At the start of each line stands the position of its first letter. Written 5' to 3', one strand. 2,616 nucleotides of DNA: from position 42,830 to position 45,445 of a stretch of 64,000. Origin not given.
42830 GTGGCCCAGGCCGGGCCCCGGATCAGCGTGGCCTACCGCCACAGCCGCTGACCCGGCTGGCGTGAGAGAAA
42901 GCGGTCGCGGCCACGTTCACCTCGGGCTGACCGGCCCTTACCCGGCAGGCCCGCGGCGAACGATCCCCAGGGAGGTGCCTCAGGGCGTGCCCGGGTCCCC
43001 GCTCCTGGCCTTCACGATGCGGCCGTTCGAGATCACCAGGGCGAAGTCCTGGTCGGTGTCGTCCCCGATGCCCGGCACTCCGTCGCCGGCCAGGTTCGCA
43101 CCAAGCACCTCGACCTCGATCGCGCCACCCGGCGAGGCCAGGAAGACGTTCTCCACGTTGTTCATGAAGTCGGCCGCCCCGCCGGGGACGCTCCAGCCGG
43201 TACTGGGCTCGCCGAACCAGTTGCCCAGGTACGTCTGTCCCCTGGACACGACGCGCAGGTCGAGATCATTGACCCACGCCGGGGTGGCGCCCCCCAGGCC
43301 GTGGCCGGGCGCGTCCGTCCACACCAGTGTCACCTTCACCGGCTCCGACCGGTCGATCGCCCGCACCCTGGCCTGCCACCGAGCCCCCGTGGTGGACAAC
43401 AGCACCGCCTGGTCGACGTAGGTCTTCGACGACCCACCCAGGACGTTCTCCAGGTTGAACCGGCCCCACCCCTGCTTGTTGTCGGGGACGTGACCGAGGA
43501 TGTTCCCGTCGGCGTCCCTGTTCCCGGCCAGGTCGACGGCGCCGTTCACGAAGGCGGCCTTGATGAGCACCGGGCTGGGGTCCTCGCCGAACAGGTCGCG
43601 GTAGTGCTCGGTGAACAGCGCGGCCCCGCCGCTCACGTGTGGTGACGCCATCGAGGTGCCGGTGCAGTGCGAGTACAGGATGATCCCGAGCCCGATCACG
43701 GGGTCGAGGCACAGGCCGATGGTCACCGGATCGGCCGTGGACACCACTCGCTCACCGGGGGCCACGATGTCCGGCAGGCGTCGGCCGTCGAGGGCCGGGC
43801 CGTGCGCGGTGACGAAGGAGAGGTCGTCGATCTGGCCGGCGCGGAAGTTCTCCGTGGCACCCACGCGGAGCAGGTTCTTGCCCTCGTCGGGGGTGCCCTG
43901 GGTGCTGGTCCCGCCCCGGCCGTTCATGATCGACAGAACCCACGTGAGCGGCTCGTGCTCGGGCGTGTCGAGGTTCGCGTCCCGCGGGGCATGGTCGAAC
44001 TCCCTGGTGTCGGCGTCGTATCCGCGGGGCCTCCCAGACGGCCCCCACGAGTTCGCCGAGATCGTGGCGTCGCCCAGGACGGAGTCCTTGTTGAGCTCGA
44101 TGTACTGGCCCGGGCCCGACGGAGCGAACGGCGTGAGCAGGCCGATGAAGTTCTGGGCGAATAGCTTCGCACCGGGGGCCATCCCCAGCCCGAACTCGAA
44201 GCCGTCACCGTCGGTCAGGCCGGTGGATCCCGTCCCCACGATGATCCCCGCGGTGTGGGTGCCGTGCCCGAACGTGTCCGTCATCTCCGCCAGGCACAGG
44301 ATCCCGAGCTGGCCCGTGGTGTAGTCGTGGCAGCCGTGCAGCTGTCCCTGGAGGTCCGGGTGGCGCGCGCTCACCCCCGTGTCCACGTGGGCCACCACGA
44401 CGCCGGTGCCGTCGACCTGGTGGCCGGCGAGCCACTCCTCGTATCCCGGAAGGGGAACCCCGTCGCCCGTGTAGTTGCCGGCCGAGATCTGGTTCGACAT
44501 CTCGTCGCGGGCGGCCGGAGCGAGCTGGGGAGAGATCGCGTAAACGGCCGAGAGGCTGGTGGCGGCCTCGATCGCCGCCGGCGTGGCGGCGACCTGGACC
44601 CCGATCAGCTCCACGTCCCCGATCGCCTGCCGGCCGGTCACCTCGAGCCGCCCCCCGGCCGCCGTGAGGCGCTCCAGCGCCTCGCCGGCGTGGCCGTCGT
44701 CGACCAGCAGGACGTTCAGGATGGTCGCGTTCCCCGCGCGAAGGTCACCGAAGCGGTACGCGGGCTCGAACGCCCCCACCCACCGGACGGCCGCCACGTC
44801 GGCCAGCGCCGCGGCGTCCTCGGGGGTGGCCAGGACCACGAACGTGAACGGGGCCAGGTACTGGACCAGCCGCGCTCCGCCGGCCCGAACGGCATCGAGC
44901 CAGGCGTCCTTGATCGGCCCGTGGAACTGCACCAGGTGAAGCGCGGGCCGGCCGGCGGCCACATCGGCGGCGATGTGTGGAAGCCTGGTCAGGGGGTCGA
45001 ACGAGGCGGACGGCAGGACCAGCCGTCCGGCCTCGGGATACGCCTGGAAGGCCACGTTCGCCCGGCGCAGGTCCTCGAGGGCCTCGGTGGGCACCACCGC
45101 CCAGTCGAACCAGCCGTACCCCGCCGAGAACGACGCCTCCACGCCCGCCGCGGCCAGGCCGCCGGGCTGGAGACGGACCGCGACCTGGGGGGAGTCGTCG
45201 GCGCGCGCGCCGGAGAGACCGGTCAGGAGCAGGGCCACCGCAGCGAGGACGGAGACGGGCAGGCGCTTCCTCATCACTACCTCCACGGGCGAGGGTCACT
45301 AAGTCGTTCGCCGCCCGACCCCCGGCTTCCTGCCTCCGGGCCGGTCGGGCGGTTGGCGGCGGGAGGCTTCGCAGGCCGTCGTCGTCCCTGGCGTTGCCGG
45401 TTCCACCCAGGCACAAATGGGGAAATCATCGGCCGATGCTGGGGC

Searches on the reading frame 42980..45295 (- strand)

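Call 42: search_protein_families(library=pfam, proteins=[window:42980-45295:-], max_evalue=0.00001)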
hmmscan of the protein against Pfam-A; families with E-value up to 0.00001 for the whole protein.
window:42980-45295:- (771 aa): 1 family
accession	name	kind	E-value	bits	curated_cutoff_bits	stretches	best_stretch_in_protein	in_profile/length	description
PF00082.27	Peptidase_S8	-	8.5e-31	107.8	21.8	1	296-611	1-288/288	Subtilase family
